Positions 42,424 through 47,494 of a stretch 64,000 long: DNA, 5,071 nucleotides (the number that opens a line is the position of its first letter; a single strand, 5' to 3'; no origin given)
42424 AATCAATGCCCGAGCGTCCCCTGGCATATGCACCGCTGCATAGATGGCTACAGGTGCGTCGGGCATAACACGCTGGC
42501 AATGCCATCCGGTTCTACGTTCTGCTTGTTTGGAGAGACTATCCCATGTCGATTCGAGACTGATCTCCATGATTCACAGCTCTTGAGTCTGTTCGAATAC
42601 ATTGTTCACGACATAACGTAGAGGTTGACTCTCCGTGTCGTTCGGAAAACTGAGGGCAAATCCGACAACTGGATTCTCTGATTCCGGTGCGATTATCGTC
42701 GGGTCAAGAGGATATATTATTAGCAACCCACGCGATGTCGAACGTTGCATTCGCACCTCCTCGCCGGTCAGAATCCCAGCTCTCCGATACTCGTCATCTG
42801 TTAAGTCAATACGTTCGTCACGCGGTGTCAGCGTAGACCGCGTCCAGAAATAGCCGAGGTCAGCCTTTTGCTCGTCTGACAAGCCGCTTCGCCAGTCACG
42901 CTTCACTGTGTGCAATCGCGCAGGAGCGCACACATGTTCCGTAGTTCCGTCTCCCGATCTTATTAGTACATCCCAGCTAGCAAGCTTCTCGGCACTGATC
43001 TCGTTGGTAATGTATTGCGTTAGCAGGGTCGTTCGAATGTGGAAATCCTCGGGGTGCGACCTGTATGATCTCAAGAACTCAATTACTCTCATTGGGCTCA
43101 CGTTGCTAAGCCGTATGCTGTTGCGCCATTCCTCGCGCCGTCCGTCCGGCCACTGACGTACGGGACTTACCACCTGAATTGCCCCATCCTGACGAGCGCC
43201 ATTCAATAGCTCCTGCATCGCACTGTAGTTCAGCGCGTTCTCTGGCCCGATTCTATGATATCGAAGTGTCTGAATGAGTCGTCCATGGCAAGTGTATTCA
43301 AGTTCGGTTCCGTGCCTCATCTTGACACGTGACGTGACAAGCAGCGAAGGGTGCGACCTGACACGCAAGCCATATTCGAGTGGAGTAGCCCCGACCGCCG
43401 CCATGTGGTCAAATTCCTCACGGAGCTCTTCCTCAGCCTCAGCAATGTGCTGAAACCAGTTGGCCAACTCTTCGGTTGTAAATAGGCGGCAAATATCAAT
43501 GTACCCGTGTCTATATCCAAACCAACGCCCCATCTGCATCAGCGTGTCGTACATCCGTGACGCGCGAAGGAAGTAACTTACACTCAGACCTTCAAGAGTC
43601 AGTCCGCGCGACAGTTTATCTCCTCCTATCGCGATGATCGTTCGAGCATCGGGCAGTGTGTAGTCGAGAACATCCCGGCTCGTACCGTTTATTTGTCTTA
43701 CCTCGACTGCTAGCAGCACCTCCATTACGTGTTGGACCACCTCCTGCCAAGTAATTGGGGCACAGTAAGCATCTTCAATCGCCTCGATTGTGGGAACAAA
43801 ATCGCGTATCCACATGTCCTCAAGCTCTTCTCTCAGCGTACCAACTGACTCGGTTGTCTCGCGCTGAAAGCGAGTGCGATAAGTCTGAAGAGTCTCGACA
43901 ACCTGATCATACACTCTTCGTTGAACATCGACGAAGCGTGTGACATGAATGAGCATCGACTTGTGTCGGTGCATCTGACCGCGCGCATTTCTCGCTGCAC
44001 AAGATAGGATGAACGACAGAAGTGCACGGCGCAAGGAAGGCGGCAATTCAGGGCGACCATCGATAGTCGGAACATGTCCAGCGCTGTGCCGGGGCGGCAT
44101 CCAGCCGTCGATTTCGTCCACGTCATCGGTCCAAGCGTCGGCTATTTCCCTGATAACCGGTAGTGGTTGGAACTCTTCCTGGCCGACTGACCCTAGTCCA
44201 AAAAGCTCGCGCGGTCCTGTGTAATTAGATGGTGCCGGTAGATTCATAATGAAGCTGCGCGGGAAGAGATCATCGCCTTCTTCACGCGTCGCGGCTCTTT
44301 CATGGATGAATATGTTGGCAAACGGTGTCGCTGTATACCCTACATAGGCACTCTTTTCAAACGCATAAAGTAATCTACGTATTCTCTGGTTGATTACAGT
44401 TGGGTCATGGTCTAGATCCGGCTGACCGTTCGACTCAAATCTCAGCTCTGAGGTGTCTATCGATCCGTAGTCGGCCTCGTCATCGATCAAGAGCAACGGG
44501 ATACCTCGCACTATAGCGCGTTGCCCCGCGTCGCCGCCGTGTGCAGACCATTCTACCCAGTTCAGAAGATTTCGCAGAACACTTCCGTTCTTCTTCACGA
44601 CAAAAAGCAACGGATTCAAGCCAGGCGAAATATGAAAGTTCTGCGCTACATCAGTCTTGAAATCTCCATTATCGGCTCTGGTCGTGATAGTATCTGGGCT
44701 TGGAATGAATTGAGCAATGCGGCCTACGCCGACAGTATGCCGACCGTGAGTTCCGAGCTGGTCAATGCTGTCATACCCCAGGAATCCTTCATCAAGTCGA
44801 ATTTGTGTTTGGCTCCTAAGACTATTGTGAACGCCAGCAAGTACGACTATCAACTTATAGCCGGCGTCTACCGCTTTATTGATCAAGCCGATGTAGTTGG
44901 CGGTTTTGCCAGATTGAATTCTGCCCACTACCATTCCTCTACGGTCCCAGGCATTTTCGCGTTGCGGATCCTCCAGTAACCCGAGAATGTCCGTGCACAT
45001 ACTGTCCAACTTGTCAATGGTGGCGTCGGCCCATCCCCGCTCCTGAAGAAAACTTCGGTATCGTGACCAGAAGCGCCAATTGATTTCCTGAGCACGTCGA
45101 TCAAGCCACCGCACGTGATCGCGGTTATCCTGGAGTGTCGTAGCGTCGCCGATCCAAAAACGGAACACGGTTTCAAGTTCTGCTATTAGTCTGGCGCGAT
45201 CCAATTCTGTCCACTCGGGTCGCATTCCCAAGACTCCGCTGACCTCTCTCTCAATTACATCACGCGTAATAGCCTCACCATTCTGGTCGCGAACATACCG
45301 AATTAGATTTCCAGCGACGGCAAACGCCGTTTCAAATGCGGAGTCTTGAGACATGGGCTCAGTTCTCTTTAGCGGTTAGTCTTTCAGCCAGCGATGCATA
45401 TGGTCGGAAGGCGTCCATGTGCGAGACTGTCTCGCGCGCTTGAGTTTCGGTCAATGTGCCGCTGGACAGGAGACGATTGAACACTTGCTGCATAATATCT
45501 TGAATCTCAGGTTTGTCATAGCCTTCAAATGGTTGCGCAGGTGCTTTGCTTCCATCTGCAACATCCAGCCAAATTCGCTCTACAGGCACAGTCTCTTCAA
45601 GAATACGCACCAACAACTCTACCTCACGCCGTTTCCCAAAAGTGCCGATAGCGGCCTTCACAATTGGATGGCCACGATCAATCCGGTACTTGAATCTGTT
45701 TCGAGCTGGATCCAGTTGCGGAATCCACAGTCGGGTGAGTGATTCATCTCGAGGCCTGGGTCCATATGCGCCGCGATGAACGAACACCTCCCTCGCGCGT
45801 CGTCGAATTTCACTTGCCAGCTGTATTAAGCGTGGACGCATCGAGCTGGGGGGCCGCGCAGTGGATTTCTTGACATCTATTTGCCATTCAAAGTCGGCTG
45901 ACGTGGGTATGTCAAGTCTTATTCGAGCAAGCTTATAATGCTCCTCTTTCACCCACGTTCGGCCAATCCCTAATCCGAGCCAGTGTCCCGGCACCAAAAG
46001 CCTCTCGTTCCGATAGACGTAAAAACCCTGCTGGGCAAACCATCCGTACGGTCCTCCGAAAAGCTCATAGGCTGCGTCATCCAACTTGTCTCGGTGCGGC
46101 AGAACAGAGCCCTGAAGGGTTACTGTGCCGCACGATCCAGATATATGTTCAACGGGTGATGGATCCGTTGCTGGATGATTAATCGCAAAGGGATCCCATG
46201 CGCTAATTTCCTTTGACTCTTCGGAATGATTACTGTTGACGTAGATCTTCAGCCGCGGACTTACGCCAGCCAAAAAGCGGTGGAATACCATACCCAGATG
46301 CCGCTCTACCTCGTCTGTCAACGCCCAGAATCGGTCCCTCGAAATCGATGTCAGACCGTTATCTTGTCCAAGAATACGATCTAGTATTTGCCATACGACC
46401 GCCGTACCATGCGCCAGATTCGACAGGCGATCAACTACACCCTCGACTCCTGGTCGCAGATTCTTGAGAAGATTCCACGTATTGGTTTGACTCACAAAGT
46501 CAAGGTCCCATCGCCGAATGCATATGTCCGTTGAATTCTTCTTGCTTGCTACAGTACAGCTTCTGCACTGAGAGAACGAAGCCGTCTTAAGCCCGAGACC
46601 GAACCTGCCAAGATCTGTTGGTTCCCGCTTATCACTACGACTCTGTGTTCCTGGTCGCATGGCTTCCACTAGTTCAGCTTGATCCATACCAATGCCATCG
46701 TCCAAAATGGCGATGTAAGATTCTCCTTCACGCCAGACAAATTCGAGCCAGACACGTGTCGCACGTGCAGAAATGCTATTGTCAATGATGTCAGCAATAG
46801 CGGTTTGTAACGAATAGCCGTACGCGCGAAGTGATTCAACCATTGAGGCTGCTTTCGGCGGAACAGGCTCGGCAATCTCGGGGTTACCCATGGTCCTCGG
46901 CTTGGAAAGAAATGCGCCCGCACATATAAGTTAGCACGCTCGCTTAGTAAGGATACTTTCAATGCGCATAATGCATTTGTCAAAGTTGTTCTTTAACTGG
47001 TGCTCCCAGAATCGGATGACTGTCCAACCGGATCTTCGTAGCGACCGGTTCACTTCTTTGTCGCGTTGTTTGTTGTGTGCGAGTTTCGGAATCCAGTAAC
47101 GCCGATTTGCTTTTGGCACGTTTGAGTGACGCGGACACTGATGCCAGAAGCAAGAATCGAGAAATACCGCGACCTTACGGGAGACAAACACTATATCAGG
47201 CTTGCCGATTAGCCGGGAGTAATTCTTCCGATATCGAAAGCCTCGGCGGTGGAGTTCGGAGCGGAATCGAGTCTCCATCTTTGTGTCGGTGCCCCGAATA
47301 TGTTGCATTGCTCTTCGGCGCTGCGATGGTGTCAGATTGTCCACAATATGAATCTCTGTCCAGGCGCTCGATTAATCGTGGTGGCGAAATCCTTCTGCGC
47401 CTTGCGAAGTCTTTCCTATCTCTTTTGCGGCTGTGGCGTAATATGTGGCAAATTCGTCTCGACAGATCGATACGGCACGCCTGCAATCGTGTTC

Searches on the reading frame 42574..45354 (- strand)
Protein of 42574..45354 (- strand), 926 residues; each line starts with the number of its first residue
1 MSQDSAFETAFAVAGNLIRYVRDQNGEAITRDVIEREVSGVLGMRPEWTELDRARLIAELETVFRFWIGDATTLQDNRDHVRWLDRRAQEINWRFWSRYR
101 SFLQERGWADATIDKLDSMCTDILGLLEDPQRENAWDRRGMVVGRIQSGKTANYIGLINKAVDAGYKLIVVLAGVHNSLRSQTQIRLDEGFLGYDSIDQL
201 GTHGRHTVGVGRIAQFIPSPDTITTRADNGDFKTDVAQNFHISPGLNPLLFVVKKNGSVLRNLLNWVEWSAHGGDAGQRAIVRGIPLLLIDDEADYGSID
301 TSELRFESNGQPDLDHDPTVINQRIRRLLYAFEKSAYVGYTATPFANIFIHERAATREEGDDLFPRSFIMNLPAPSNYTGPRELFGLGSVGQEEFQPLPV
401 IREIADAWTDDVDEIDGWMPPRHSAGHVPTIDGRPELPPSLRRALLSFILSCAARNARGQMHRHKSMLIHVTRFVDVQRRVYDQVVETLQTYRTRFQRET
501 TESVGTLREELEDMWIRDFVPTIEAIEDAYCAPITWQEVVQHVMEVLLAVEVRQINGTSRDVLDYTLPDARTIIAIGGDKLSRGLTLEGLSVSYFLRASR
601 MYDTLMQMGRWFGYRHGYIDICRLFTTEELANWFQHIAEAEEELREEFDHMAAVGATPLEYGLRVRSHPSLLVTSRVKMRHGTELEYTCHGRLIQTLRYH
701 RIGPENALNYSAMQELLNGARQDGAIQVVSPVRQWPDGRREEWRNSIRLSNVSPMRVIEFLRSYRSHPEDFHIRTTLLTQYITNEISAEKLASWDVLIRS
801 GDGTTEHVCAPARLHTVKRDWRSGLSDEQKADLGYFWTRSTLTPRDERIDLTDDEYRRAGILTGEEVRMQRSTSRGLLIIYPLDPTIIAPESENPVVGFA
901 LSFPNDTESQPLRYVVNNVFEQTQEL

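Call 19: search_protein_families(library=pfam, proteins=[window:42574-45354:-], max_evalue=0.001)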
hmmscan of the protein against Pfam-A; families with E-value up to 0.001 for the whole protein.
window:42574-45354:- (926 aa): 1 family
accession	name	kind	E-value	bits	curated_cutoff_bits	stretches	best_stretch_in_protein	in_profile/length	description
PF10593.14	Z1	-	5.9e-81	271.8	25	1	440-671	1-227/228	Z1 domain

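Call 49: search_protein_families(library=padloc, proteins=[window:42574-45354:-], max_evalue=0.00001)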
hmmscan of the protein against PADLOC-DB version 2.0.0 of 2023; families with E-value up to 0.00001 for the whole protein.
window:42574-45354:- (926 aa): 2 families
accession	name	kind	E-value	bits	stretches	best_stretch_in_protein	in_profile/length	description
PDLC02205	MzaC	-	1.6e-235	782.3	1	9-855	9-843/952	-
PDLC03202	Helicase_II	-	5.7e-28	95.6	2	244-650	114-445/621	Type II helicase domain protein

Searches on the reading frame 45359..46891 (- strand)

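Call 19: search_protein_families(library=pfam, proteins=[window:45359-46891:-], max_evalue=0.001)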
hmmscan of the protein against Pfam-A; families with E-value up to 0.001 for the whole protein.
window:45359-46891:- (510 aa): 2 families
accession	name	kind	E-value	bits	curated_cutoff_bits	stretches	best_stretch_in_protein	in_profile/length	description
PF13589.12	HATPase_c_3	-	3.7e-34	118.1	25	1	26-163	1-137/137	Histidine kinase-, DNA gyrase B-, and HSP90-like ATPase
PF02518.31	HATPase_c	-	2.8e-06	28.2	26.4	1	28-104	6-80/111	Histidine kinase-, DNA gyrase B-, and HSP90-like ATPase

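Call 49: search_protein_families(library=padloc, proteins=[window:45359-46891:-], max_evalue=0.00001)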
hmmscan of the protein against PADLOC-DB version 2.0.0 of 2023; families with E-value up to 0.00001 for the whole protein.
window:45359-46891:- (510 aa): 1 family
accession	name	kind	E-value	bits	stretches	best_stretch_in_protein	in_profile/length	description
PDLC02204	MzaB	-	1.2e-135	450.9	1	10-506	7-492/500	-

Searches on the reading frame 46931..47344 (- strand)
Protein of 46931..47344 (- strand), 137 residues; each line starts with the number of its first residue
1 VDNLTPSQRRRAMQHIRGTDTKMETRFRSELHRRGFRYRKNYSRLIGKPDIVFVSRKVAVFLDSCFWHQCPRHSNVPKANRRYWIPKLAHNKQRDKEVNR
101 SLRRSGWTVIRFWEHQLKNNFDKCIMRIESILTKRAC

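Call 49: search_protein_families(library=padloc, proteins=[window:46931-47344:-], max_evalue=0.00001)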
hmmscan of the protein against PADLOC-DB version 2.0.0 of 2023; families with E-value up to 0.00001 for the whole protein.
window:46931-47344:- (137 aa): 1 family
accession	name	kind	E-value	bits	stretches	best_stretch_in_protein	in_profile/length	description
PDLC03397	Vsr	-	1.8e-16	58.6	1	8-119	9-121/156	Type II nicking endonuclease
